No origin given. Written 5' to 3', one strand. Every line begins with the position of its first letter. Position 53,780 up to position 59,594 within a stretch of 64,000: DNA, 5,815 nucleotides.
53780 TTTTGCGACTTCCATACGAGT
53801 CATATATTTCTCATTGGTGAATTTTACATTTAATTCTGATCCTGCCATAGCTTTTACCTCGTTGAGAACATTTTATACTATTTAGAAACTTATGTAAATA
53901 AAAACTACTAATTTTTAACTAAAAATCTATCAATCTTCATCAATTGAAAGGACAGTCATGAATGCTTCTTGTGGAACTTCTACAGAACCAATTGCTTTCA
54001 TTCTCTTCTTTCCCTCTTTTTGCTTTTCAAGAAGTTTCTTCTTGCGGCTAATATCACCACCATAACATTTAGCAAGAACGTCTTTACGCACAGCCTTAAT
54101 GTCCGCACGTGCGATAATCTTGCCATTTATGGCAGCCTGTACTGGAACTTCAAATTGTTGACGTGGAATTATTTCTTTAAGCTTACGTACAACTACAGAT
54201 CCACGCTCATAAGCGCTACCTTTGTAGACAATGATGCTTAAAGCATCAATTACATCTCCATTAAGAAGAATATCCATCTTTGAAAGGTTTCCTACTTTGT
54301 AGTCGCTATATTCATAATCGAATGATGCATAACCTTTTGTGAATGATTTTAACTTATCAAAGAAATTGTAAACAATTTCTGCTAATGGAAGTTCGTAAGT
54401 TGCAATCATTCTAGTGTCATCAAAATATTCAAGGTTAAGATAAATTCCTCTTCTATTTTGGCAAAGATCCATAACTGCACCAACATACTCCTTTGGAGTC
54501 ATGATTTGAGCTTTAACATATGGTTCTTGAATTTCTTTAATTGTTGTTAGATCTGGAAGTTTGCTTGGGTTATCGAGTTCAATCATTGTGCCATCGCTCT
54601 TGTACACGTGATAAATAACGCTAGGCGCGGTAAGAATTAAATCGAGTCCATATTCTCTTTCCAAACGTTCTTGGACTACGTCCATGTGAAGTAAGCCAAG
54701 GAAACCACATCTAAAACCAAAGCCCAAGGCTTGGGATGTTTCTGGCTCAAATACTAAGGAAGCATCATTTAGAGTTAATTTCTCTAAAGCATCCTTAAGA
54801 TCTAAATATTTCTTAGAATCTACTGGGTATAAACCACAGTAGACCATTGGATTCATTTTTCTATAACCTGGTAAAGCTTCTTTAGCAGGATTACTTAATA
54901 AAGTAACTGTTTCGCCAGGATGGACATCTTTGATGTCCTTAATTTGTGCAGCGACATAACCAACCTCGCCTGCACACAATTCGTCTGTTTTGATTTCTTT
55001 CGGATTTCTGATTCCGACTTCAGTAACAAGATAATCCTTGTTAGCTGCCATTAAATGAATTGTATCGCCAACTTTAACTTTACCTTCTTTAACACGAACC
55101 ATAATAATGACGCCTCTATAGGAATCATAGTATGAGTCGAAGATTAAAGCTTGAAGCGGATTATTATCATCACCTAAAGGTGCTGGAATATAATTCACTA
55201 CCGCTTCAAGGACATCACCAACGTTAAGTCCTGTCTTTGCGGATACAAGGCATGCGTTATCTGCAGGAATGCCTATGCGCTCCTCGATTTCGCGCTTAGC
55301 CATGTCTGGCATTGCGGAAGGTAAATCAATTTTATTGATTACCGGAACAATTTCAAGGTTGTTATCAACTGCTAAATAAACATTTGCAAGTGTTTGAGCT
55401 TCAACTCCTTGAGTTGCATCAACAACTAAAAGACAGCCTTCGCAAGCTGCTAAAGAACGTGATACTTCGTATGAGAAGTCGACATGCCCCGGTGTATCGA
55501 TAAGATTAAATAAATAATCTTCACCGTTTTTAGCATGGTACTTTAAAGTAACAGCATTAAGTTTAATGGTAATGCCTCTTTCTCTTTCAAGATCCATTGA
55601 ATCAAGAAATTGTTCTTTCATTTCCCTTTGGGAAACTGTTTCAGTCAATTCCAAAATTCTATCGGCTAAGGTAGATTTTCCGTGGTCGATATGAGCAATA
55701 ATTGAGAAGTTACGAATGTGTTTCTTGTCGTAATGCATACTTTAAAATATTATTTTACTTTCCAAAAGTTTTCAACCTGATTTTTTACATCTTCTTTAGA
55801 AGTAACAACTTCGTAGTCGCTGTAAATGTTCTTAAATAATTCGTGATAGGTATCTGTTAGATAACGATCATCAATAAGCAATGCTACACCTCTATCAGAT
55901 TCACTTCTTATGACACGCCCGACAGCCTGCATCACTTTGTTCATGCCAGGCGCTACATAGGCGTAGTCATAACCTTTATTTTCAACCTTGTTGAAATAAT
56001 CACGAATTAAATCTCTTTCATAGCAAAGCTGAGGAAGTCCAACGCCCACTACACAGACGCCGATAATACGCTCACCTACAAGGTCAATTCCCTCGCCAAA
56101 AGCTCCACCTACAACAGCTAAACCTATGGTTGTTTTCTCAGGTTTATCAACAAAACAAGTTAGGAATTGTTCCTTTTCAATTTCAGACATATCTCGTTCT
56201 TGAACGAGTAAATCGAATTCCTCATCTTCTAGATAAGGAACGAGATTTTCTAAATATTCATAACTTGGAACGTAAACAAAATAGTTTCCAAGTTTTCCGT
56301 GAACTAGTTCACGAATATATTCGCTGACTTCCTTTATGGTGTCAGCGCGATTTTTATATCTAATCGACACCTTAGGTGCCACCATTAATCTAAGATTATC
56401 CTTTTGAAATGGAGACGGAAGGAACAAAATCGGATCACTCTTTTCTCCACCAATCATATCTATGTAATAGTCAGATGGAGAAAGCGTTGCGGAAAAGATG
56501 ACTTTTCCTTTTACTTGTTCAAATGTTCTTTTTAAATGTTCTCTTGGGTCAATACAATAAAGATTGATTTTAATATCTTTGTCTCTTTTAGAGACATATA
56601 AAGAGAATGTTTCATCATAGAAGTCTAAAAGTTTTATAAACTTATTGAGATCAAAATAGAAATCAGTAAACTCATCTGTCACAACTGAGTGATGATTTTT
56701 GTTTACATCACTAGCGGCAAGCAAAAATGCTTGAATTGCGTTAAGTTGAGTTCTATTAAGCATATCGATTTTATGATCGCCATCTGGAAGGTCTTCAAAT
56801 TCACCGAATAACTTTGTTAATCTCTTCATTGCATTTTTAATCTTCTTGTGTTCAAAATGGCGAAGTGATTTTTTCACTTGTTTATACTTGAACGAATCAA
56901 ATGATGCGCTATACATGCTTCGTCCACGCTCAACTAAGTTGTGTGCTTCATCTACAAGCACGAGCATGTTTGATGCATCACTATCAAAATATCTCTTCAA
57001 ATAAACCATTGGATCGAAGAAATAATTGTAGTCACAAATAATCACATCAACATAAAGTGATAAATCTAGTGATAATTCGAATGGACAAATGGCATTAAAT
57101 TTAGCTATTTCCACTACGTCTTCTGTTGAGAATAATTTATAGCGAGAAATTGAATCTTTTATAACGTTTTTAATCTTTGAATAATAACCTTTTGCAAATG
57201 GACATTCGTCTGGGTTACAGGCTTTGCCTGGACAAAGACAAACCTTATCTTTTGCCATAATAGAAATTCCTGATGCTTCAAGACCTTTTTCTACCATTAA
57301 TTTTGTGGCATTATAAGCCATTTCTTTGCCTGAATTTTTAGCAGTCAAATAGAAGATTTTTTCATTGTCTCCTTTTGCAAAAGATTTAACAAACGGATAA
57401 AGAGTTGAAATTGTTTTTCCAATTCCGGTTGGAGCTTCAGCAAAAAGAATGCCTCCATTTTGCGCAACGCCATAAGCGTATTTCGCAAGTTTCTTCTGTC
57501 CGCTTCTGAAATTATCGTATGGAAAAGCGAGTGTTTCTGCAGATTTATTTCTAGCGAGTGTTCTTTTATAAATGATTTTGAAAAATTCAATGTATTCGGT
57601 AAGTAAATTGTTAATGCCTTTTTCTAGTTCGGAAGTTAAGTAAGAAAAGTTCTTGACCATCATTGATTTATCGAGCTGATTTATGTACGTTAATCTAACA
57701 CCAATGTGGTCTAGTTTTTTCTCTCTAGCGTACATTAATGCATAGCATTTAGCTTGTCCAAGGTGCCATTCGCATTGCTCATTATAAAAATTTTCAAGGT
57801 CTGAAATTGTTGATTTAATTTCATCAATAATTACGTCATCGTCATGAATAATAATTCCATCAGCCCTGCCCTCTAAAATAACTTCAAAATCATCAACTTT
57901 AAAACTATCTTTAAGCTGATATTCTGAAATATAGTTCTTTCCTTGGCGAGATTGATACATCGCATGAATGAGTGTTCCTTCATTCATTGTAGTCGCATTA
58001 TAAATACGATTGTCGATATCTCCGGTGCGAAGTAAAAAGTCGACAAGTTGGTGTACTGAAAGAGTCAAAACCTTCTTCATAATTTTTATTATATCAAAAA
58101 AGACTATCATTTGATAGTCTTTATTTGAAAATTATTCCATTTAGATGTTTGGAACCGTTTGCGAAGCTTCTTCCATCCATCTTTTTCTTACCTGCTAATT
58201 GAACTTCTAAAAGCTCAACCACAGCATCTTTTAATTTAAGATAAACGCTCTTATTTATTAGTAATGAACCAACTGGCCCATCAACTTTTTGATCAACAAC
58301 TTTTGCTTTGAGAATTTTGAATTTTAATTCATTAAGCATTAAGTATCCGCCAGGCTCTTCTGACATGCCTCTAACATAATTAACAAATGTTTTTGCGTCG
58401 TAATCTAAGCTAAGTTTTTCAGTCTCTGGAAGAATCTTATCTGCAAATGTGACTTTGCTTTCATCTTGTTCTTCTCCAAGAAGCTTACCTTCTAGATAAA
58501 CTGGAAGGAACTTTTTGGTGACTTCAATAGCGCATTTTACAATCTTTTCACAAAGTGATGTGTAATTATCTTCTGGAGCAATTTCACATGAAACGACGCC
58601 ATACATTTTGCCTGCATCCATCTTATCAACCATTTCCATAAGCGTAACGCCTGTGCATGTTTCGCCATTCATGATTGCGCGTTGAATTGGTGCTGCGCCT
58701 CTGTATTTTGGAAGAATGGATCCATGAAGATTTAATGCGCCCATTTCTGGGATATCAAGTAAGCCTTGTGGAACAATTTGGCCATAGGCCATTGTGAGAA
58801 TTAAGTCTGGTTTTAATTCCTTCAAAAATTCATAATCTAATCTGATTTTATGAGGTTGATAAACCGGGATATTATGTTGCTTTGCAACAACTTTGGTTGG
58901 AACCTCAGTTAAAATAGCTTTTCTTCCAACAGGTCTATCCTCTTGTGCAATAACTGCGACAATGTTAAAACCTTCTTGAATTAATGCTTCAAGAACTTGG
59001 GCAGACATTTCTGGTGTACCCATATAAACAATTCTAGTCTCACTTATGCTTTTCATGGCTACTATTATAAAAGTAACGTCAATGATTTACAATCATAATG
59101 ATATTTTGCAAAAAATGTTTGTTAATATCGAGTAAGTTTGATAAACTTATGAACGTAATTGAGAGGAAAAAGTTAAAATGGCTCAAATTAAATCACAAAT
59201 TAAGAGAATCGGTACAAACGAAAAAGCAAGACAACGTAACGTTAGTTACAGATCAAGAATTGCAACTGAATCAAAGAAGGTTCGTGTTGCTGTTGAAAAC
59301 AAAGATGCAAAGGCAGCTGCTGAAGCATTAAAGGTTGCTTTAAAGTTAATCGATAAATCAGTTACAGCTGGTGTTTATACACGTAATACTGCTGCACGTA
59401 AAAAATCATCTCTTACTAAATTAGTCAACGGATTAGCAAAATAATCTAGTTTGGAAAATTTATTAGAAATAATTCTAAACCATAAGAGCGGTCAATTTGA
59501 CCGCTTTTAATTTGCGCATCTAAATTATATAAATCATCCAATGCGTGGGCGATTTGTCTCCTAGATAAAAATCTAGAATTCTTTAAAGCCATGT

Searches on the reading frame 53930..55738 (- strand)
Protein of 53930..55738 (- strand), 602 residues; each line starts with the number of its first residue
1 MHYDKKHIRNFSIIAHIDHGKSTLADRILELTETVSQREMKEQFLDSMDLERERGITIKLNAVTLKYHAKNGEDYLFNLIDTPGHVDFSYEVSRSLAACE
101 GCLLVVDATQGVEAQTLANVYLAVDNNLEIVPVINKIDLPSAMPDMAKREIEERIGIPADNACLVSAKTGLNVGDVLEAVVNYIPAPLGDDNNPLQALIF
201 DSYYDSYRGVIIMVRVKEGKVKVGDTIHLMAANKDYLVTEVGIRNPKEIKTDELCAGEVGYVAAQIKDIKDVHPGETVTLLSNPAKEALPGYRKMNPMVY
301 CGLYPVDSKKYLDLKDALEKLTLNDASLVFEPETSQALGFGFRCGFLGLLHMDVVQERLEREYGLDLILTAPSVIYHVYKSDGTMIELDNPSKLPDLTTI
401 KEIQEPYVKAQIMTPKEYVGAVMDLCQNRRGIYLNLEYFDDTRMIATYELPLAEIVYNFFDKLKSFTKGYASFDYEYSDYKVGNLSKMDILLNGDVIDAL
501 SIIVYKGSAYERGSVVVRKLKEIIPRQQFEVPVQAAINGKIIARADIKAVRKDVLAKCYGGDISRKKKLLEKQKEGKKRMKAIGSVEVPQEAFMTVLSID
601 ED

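Call 11: find_encoding_contigs(protein=window:53930-55738:-, flank=10000, max_places=10)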
Protein window:53930-55738:- (602 aa): no gene with exactly this product is on record in the collection.

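Call 99: search_protein_families(library=pfam, proteins=[window:53930-55738:-], max_evalue=0.00001)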
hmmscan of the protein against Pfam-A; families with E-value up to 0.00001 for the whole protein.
window:53930-55738:- (602 aa): 4 families
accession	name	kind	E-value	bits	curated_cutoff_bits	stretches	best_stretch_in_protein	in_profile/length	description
PF00009.33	GTP_EFTU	-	1.1e-56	191.8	26.5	1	6-185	1-187/188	Elongation factor Tu GTP binding domain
PF06421.17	LepA_C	-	3e-48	162.8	29.7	1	492-597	1-106/107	GTP-binding protein LepA C-terminus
PF00679.30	EFG_C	-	7.6e-24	84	27.9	1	403-489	2-87/89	Elongation factor G C-terminus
PF03144.31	GTP_EFTU_D2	-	1.1e-10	42.3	30.3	1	209-279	1-73/73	Elongation factor Tu domain 2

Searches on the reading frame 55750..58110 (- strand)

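Call 39: search_protein_families(library=pfam, proteins=[window:55750-58110:-], max_evalue=0.001)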
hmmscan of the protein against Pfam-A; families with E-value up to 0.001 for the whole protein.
window:55750-58110:- (786 aa): 5 families
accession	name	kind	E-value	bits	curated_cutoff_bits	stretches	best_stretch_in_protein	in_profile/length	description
PF13307.12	Helicase_C_2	-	1.1e-35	123.7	25.3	1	600-761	2-165/170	Helicase C-terminal domain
PF06733.21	DEAD_2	-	6e-14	52.5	21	1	287-405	54-168/172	DEAD_2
PF06777.17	HBB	-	4.2e-07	30.2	30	1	491-586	97-189/190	Helical and beta-bridge domain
PF00270.35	DEAD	-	7.3e-05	23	26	0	216-256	11-52/167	DEAD/DEAH box helicase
PF04851.21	ResIII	-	0.0006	20.2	22.5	0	221-414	25-148/164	Type III restriction enzyme, res subunit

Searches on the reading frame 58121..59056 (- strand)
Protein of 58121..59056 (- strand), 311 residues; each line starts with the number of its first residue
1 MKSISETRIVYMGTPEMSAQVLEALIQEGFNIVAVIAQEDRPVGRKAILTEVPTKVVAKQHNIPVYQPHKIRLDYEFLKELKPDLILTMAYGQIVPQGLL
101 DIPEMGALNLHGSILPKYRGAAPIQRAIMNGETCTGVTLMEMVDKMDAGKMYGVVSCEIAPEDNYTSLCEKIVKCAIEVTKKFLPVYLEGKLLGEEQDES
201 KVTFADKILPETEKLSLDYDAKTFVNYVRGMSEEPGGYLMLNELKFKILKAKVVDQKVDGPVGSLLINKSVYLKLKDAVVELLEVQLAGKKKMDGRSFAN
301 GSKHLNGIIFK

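Call 69: search_protein_families(library=pfam, proteins=[window:58121-59056:-], max_evalue=0.001)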
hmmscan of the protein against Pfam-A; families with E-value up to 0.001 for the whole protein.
window:58121-59056:- (311 aa): 2 families
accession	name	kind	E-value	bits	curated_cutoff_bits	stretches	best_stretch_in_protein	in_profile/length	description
PF00551.24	Formyl_trans_N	-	1.4e-34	119.9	26.1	1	8-174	2-171/181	Formyl transferase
PF02911.23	Formyl_trans_C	-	2.2e-14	53.9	21.1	1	207-302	1-99/100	Formyl transferase, C-terminal domain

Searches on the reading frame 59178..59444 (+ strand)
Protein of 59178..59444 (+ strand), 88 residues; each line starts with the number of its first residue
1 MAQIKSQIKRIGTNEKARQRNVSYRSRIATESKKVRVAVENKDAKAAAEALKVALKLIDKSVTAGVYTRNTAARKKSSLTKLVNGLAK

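Call 40: search_protein_families(library=pfam, proteins=[window:59178-59444:+], max_evalue=0.01)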
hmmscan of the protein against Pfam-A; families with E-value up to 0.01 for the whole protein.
window:59178-59444:+ (88 aa): 1 family
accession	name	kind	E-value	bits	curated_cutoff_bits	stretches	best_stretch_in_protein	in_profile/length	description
PF01649.23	Ribosomal_S20p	-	9.7e-25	87.5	29.5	1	2-84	1-83/83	Ribosomal protein S20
